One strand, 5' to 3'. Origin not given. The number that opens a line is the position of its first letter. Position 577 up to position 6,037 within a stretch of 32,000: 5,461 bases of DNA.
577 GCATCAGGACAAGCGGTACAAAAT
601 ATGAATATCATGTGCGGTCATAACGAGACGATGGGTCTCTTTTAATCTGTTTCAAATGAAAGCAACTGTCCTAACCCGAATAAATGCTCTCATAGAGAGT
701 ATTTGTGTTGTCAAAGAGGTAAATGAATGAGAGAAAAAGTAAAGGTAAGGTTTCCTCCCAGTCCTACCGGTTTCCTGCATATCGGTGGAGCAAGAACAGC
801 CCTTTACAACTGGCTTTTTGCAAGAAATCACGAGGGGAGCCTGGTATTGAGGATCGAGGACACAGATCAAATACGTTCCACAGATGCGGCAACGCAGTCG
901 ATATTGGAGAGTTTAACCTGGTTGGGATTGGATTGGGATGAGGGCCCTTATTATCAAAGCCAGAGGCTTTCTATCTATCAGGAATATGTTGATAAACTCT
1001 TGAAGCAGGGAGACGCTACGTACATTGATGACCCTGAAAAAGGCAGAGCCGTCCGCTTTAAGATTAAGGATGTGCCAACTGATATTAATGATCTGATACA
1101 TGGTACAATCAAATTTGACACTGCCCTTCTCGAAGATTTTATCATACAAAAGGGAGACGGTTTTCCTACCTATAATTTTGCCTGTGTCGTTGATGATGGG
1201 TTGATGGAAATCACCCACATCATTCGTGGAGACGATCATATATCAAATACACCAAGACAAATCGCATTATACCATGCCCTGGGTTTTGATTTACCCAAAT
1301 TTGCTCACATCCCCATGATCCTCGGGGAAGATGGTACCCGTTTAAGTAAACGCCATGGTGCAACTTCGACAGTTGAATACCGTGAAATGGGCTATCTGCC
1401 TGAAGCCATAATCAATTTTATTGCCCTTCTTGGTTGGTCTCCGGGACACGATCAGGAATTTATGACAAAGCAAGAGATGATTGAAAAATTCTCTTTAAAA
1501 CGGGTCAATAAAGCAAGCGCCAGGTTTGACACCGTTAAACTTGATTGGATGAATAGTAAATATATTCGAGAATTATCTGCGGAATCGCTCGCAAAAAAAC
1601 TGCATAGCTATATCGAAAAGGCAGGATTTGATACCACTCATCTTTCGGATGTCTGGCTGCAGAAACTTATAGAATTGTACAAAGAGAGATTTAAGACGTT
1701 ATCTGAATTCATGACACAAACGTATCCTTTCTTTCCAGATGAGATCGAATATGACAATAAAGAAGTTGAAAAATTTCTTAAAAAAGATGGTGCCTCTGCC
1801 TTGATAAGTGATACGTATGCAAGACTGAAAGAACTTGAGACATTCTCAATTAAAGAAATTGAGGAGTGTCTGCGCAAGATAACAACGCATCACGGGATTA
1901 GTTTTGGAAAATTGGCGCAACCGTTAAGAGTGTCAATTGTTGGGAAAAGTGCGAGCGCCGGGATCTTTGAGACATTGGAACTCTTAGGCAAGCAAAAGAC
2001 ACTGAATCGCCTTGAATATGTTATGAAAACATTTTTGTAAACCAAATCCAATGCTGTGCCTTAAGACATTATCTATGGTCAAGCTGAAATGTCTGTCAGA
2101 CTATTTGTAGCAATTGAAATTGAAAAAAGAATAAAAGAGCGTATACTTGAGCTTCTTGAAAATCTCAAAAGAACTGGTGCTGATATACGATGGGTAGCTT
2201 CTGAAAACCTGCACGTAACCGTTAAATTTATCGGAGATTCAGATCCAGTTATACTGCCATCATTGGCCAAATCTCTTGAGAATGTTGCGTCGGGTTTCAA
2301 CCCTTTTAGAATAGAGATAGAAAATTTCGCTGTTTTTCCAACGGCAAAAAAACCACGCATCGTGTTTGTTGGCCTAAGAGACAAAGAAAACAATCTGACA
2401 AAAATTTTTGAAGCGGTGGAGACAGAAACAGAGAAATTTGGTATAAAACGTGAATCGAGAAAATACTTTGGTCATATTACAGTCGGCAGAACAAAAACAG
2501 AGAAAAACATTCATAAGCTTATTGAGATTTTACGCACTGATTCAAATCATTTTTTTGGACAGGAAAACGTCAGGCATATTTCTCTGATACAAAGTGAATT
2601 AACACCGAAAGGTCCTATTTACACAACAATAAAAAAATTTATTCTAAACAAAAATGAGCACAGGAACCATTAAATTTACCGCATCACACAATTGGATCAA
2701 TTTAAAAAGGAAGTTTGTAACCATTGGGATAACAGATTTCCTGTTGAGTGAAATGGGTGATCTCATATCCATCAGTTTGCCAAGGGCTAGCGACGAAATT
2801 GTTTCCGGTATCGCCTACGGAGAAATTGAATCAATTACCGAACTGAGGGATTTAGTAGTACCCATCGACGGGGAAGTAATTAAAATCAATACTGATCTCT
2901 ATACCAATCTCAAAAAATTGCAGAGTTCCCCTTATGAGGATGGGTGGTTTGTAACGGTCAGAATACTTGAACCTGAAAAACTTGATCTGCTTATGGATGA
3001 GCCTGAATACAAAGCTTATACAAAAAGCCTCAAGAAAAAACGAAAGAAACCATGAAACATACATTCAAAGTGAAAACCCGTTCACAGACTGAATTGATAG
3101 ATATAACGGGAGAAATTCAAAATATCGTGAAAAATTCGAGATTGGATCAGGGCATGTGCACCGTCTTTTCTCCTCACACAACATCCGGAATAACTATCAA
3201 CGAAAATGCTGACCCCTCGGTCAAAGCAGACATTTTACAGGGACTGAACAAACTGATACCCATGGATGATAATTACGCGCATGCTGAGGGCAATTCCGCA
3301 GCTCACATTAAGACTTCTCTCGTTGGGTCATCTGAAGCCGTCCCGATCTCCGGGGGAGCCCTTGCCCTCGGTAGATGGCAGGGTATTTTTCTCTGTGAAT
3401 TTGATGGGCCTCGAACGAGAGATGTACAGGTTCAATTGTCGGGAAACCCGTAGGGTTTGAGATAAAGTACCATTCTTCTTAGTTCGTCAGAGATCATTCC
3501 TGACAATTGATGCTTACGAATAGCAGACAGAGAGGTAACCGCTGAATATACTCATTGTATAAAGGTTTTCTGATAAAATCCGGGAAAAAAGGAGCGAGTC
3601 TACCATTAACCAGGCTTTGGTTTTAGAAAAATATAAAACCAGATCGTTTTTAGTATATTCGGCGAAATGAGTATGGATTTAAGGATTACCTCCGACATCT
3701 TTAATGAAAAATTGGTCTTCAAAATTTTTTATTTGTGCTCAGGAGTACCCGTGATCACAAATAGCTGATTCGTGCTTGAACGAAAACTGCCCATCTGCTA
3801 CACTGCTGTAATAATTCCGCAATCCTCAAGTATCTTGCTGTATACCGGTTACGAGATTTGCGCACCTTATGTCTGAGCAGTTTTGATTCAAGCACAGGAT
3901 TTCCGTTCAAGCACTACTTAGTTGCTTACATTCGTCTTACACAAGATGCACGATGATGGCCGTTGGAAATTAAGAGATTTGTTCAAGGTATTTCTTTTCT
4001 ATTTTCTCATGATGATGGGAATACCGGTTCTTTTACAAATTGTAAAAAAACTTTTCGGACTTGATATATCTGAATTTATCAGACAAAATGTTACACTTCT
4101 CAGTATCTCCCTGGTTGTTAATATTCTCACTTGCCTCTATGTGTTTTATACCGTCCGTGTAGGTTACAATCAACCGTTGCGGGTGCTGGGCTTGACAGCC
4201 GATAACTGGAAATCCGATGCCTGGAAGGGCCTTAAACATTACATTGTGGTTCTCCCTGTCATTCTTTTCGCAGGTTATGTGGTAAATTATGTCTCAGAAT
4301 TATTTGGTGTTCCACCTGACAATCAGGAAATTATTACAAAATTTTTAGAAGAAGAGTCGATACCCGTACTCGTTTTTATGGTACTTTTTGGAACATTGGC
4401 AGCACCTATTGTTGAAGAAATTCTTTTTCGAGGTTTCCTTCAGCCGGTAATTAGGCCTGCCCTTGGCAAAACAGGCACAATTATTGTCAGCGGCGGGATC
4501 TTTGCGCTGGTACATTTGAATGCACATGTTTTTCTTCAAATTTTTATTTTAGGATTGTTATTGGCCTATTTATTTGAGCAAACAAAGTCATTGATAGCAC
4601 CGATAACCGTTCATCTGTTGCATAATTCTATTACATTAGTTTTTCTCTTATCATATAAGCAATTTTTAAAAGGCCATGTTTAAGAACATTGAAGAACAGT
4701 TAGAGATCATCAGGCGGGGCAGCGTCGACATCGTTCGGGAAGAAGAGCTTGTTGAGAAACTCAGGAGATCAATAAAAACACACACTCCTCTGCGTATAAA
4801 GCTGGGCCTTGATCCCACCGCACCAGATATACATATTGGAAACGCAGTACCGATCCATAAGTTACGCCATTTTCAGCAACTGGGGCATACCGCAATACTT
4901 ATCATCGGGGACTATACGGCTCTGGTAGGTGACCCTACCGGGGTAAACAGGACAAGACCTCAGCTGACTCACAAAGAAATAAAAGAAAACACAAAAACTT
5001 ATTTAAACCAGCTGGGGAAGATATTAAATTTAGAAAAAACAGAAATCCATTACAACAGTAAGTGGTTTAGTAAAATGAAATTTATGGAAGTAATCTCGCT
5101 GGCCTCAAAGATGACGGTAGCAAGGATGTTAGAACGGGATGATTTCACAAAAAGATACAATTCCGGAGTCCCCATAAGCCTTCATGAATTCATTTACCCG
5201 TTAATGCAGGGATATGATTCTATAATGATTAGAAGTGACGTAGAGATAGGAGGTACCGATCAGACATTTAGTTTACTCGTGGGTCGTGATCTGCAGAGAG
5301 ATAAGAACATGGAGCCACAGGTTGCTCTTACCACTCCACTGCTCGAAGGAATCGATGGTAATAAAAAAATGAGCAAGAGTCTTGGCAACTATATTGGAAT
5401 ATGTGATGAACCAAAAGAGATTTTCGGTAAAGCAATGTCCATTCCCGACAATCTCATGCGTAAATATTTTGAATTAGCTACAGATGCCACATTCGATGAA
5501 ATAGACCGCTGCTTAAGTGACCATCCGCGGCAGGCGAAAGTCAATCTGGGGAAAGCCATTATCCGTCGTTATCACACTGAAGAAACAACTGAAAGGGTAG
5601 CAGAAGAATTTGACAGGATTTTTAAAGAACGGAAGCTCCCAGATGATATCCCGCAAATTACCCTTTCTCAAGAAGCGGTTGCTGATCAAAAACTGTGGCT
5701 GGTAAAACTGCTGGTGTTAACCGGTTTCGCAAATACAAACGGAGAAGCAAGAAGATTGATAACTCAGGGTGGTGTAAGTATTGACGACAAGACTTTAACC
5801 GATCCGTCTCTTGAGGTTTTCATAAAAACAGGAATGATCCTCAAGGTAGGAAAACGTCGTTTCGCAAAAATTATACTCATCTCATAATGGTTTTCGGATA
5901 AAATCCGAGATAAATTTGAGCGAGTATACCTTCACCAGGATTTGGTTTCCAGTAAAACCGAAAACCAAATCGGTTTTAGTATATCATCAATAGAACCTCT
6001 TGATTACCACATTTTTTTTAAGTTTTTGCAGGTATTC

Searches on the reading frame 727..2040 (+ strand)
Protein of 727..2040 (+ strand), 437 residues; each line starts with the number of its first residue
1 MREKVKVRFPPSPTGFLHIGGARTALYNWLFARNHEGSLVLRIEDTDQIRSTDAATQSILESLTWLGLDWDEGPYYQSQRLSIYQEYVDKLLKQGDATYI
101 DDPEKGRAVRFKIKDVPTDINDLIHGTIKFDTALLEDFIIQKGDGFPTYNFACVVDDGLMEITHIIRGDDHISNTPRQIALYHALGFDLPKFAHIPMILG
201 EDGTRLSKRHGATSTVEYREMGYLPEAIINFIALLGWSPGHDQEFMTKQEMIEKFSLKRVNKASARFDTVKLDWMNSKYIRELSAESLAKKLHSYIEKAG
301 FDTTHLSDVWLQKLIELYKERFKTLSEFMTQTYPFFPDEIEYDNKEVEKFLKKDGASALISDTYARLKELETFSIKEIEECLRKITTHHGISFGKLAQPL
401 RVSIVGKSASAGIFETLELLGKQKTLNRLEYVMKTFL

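Call 11: search_protein_families(library=pfam, proteins=[window:727-2040:+])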
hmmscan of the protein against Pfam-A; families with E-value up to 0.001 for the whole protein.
window:727-2040:+ (437 aa): 2 families
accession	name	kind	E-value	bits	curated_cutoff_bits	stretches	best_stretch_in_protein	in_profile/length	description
PF00749.27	tRNA-synt_1c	-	1e-93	314.2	23.4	2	104-274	141-314/314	tRNA synthetases class I (E and Q), catalytic domain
PF19269.4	Anticodon_2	-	2.9e-33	115.7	23.6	1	288-432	2-140/141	Anticodon binding domain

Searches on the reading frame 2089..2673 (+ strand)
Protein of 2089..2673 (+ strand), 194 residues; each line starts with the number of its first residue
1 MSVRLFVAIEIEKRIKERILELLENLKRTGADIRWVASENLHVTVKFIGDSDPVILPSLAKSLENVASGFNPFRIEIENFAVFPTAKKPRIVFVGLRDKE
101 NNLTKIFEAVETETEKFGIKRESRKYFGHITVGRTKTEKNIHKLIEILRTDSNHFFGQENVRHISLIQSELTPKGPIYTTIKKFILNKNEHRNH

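Call 12: search_protein_families(library=pfam, proteins=[window:2089-2673:+])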
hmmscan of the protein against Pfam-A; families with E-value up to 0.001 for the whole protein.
window:2089-2673:+ (194 aa): 2 families
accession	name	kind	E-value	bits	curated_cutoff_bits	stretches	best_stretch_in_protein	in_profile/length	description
PF02834.22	LigT_PEase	-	6.7e-27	93.9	23.3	2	9-92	1-86/87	LigT like Phosphoesterase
PF13563.12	2_5_RNA_ligase2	-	3.3e-14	53.6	27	1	36-167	21-146/152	2'-5' RNA ligase superfamily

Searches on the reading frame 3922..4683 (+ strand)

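Call 11: search_protein_families(library=pfam, proteins=[window:3922-4683:+])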
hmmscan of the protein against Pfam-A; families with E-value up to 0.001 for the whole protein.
window:3922-4683:+ (253 aa): 1 family
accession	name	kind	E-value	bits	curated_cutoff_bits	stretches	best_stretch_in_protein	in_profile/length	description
PF02517.21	Rce1-like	-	1.1e-21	77.3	22.4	1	150-236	4-92/93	Type II CAAX prenyl endopeptidase Rce1-like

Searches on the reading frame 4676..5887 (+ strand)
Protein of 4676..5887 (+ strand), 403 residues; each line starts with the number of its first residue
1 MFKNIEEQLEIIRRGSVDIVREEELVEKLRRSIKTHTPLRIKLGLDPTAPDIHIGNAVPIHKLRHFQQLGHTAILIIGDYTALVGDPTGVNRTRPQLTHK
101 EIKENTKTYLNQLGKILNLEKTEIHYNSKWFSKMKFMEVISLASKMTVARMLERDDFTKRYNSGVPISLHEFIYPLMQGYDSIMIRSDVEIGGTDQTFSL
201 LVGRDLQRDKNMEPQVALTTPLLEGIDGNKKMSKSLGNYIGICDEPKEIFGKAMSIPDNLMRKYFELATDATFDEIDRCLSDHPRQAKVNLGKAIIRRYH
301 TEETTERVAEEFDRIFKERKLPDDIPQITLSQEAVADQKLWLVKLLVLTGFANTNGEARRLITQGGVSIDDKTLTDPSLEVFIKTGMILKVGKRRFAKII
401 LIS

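Call 11: search_protein_families(library=pfam, proteins=[window:4676-5887:+])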
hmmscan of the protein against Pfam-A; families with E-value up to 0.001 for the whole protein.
window:4676-5887:+ (403 aa): 3 families
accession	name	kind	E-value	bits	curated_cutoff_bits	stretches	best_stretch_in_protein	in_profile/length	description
PF00579.31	tRNA-synt_1b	-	1.1e-76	258.4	21.1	1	35-317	2-292/292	tRNA synthetases class I (W and Y)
PF01479.30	S4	-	1.5e-07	31.4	22.8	1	341-381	2-42/48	S4 domain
PF22421.1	SYY_C-terminal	-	6.4e-06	26.4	27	1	323-381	7-60/83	Tyrosine--tRNA ligase SYY-like C-terminal domain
